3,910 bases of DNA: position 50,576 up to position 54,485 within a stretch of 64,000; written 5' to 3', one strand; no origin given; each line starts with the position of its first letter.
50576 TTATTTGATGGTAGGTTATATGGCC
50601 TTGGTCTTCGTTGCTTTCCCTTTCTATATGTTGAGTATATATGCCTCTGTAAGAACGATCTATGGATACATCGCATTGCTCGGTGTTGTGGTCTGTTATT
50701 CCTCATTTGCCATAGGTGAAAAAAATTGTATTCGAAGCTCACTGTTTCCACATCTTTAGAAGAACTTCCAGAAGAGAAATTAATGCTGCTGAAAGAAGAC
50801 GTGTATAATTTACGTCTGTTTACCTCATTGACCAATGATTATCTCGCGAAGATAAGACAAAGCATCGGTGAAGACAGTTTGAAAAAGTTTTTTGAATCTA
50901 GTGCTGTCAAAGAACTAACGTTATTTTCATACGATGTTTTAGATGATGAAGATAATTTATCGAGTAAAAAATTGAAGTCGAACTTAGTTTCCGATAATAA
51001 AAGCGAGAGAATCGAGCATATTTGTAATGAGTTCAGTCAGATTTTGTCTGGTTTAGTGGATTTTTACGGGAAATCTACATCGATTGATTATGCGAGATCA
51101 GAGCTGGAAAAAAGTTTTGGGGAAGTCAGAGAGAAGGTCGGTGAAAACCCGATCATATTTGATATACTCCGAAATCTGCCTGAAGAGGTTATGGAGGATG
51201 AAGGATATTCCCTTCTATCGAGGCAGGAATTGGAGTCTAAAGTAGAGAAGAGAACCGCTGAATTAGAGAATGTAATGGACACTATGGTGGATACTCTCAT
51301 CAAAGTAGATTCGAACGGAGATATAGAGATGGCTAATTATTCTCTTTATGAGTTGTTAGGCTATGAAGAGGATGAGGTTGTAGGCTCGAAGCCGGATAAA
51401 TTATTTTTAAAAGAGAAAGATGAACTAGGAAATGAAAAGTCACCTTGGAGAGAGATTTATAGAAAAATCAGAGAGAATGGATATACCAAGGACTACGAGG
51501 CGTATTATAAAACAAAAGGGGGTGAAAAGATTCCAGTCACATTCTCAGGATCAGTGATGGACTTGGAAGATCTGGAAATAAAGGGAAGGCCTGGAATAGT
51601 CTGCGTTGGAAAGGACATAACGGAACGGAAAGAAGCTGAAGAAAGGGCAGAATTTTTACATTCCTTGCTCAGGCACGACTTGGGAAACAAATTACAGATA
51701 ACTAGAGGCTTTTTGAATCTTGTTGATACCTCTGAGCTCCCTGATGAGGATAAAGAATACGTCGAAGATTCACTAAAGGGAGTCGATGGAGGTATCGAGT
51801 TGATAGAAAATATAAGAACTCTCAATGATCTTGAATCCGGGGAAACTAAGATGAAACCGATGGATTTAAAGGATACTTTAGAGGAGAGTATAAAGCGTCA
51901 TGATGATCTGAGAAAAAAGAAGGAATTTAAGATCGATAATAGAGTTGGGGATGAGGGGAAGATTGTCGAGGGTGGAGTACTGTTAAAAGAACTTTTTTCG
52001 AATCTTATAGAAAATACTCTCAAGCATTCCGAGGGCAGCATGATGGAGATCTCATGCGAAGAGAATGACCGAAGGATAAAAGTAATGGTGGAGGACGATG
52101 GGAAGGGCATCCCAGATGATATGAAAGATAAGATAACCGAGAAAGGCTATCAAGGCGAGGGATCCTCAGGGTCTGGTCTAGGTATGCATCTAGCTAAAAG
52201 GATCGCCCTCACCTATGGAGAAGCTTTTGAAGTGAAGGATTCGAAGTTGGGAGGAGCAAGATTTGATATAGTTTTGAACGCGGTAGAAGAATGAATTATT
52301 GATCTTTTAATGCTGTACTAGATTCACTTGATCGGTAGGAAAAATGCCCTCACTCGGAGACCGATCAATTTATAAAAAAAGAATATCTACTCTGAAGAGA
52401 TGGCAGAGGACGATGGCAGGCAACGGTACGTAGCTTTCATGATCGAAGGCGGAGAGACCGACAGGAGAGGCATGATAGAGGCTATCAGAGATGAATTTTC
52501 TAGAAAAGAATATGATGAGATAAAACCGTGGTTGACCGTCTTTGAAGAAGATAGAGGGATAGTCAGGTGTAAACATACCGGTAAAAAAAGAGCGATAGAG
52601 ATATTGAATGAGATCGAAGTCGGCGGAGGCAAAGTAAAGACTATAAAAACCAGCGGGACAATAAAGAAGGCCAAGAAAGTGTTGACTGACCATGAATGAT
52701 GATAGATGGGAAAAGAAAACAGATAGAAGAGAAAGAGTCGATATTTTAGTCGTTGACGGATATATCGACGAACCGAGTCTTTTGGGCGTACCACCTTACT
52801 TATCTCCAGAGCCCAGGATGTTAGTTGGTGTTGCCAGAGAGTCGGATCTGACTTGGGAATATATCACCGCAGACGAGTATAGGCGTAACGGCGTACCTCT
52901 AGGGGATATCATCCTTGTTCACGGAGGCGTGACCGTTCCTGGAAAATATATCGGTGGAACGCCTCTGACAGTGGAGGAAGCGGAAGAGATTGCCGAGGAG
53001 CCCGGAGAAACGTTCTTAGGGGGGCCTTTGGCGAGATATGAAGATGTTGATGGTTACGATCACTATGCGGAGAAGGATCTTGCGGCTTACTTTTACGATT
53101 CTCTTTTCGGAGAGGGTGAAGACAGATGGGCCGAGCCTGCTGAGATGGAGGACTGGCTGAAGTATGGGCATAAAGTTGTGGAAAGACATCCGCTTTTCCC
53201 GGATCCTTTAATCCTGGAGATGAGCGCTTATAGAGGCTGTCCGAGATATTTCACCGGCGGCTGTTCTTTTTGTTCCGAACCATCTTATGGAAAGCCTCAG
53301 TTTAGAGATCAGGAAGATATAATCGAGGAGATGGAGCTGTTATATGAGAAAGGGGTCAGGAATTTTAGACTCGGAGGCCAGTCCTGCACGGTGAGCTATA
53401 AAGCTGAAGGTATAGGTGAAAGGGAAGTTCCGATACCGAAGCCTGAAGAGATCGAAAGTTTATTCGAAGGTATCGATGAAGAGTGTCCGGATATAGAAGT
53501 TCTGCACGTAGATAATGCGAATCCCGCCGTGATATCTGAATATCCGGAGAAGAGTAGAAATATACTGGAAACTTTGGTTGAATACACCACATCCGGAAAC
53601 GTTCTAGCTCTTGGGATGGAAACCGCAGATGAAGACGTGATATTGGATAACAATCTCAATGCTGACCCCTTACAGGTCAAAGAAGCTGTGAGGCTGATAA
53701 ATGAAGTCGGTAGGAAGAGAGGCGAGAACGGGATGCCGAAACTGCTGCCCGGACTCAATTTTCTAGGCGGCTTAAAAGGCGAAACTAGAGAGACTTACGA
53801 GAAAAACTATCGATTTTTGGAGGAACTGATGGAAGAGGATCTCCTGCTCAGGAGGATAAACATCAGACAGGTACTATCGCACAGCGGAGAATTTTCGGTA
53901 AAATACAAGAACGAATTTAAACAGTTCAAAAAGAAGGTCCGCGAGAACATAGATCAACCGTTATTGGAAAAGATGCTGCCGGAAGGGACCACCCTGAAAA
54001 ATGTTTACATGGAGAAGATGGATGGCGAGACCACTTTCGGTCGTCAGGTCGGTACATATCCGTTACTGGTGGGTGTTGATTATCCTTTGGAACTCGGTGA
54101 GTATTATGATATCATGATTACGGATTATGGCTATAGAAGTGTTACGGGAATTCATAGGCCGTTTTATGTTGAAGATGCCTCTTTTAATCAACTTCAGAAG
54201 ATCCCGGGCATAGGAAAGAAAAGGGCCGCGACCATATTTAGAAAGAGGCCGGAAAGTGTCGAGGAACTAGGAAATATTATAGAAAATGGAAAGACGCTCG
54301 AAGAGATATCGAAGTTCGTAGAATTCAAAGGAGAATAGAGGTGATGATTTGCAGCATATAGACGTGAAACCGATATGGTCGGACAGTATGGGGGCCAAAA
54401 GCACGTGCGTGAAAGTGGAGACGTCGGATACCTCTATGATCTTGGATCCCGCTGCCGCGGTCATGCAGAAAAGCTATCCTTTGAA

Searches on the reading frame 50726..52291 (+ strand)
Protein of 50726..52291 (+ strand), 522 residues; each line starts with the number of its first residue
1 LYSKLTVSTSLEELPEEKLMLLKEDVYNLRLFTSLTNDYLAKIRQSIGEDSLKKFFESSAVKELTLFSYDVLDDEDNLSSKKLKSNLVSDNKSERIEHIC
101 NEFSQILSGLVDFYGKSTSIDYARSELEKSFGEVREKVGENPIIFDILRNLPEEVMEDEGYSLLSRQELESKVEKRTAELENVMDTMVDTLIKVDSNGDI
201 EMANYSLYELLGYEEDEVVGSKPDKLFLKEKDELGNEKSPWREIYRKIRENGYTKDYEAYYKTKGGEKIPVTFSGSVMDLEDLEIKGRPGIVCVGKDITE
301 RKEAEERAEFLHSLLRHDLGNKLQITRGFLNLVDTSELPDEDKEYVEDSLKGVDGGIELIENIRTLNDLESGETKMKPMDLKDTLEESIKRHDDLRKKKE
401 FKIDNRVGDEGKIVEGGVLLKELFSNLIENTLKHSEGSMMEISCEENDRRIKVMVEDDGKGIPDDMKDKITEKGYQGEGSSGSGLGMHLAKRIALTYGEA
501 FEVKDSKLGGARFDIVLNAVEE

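Call 64: search_protein_families(library=pfam, proteins=[window:50726-52291:+], max_evalue=0.00001)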
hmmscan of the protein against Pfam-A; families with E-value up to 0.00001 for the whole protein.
window:50726-52291:+ (522 aa): 3 families
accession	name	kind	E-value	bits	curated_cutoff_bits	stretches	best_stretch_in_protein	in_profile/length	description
PF02518.31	HATPase_c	-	3.7e-17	63.2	26.4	1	419-518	5-108/111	Histidine kinase-, DNA gyrase B-, and HSP90-like ATPase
PF13426.13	PAS_9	-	7e-13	49.2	27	1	191-300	5-103/103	PAS domain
PF13581.12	HATPase_c_2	-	5.3e-07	30.1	27.4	1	415-494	31-109/127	Histidine kinase-like ATPase domain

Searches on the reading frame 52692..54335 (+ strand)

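Call 64: search_protein_families(library=pfam, proteins=[window:52692-54335:+], max_evalue=0.00001)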
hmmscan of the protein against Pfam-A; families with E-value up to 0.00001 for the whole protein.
window:52692-54335:+ (548 aa): 1 family
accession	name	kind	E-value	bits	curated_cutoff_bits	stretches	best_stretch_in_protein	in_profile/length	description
PF04055.27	Radical_SAM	-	1.2e-11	45.5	29.5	1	179-376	3-166/166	Radical SAM superfamily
